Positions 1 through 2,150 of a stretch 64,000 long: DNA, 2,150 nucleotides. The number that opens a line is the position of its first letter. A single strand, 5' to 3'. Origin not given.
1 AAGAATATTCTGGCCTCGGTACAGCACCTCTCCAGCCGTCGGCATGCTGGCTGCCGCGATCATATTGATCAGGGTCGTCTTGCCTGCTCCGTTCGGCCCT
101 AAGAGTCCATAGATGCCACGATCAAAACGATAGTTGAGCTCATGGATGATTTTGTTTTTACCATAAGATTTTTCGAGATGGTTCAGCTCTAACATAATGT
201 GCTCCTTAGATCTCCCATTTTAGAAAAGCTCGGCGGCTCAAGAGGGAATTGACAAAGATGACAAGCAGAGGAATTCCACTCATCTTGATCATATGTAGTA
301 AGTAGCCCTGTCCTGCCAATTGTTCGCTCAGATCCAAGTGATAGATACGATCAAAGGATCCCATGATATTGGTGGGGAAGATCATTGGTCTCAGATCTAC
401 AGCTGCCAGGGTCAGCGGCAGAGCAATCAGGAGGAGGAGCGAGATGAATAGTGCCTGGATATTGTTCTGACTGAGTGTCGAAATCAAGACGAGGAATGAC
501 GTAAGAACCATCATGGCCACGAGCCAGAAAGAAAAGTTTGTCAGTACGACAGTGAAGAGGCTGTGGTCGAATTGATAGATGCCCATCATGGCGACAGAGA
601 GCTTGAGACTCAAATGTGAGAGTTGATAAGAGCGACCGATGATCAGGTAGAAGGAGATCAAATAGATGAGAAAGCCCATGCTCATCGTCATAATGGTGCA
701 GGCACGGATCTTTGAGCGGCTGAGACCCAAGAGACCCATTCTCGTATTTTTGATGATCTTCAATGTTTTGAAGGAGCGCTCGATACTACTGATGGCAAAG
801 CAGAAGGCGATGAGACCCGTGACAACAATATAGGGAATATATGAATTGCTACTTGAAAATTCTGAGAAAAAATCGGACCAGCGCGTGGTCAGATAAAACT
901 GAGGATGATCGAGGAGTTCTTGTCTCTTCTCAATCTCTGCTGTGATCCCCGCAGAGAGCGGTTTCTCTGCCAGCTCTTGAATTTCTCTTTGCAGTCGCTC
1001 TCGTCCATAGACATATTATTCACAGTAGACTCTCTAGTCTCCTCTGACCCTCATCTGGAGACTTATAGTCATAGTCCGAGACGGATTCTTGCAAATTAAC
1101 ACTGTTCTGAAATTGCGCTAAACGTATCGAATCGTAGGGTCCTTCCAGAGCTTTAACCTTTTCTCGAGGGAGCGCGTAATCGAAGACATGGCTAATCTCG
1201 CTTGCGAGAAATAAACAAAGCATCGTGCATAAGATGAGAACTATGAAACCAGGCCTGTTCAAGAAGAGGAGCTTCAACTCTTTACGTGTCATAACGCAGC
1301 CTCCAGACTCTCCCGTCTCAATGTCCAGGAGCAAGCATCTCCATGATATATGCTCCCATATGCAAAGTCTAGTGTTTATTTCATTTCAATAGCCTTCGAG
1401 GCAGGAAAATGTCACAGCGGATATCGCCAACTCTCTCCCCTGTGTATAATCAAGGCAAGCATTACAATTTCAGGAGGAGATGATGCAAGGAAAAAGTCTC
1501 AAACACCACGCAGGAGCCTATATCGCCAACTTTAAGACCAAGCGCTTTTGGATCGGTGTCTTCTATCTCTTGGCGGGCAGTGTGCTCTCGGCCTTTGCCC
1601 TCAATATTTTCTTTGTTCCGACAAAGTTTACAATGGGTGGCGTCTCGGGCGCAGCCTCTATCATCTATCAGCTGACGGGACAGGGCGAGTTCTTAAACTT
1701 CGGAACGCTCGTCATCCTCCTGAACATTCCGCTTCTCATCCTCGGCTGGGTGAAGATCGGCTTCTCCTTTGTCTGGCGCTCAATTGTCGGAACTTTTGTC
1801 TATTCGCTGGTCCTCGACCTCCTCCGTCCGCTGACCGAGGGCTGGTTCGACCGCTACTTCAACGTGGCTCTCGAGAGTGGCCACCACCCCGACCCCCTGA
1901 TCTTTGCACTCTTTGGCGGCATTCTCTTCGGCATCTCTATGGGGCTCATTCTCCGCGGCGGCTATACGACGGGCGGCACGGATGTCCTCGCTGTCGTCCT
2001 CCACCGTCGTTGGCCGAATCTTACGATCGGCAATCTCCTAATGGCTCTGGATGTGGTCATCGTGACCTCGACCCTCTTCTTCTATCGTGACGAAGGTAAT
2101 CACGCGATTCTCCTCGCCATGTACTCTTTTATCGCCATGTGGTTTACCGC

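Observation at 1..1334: Second, intermediate-GC copy of the island's permease+ATPase module at the window edge, with the permease split by a TGAATAA stop cluster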

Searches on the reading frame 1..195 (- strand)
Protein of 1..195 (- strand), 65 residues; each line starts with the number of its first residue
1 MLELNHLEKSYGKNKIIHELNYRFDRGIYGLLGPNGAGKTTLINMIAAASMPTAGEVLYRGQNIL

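Call 13: search_protein_families(library=pfam, proteins=[window:1-195:-], max_evalue=0.01)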
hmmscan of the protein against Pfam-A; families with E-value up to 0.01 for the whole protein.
seq(65 aa): 8 families
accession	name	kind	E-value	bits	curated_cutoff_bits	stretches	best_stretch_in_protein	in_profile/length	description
PF00005.33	ABC_tran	-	9.9e-11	42.8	25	1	27-64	11-49/137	ABC transporter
PF13476.12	AAA_23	-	9.4e-07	30.1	27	1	18-49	11-42/201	AAA domain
PF03193.22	RsgA_GTPase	-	0.00026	21.3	30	1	10-51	90-131/174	RsgA GTPase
PF13555.12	AAA_29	-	0.00061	19.9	27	1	22-52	17-48/61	P-loop containing region of AAA domain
PF13521.12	AAA_28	-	0.0019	18.8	27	1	31-57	4-31/164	AAA domain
PF02463.25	SMC_N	-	0.002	18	40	1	9-46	11-44/220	RecF/RecN/SMC N terminal domain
PF00931.28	NB-ARC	-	0.0022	17.7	23.5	1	12-49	4-41/248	NB-ARC domain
PF13304.12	AAA_21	-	0.0026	18.3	27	1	28-46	1-19/304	AAA domain, putative AbiEii toxin, Type IV TA system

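Call 14: search_protein_families(library=ncbifam, proteins=[window:1-195:-], max_evalue=0.01)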
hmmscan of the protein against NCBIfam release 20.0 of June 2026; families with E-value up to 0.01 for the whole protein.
seq(65 aa): 157 families (the best 25 are shown)
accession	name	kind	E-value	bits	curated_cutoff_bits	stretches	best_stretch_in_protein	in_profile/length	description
TIGR01188.1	drrA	subfamily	9.7e-13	48.1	312.45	1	9-64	1-57/302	daunorubicin resistance ABC transporter, ATP-binding protein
TIGR03740.1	galliderm_ABC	subfamily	1.1e-12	48.1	309.75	1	2-63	1-63/223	lantibiotic protection ABC transporter ATP-binding subunit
NF010060.0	PRK13537.1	equivalog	1.9e-12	46.7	521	1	2-62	16-77/314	nodulation factor ABC transporter ATP-binding protein NodI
TIGR04406.1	LPS_export_lptB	equivalog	4.4e-12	45.8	240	1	2-64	2-65/239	LPS export ABC transporter ATP-binding protein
NF008775.0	PRK11819.1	equivalog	9e-12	44.4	599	1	2-57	325-381/556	energy-dependent translational throttle protein EttA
NF008409.0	PRK11231.1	equivalog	1.3e-11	44.3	375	1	1-64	2-66/255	Fe(3+) dicitrate ABC transporter ATP-binding protein FecE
TIGR03719.1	ABC_ABC_ChvD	subfamily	1.7e-11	43.4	806.75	1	2-57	323-379/552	energy-dependent translational throttle protein EttA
TIGR03864.1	PQQ_ABC_ATP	hypoth_equivalog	2.7e-11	43.4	302.25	1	2-63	2-64/236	ABC transporter, ATP-binding subunit, PQQ-dependent alcohol dehydrogenase system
NF008513.0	PRK11432.1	equivalog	3.9e-11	42.5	496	1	2-63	7-69/351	ferric ABC transporter ATP-binding protein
TIGR03608.1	L_ocin_972_ABC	subfamily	6.6e-11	42.1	254.85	1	4-63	1-61/206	putative bacteriocin export ABC transporter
NF043075.1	MMSYN1_0197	equivalog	6.7e-11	41.7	550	1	1-64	2-66/341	spermidine/putrescine ABC transporter ATP-binding protein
NF010059.0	PRK13536.1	equivalog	7.8e-11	41.3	549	1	2-59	44-102/342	nodulation factor ABC transporter ATP-binding protein NodI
TIGR03522.1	GldA_ABC_ATP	equivalog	8.4e-11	41.9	402.6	1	3-64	4-66/301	gliding motility-associated ABC transporter ATP-binding subunit GldA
NF010068.0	PRK13548.1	equivalog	1.2e-10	41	261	1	1-64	5-69/261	heme ABC transporter ATP-binding protein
TIGR03873.1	F420-0_ABC_ATP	hypoth_equivalog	1.5e-10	40.8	372.4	1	2-64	2-65/256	putative F420-0 ABC transporter ATP-binding protein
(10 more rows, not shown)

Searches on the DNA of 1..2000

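Call 88: search_rna_families(source=window, start=1, end=2000, threshold=evalue, max_evalue=0.1)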
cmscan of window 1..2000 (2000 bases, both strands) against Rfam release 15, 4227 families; matches with E-value up to 0.1: 0.
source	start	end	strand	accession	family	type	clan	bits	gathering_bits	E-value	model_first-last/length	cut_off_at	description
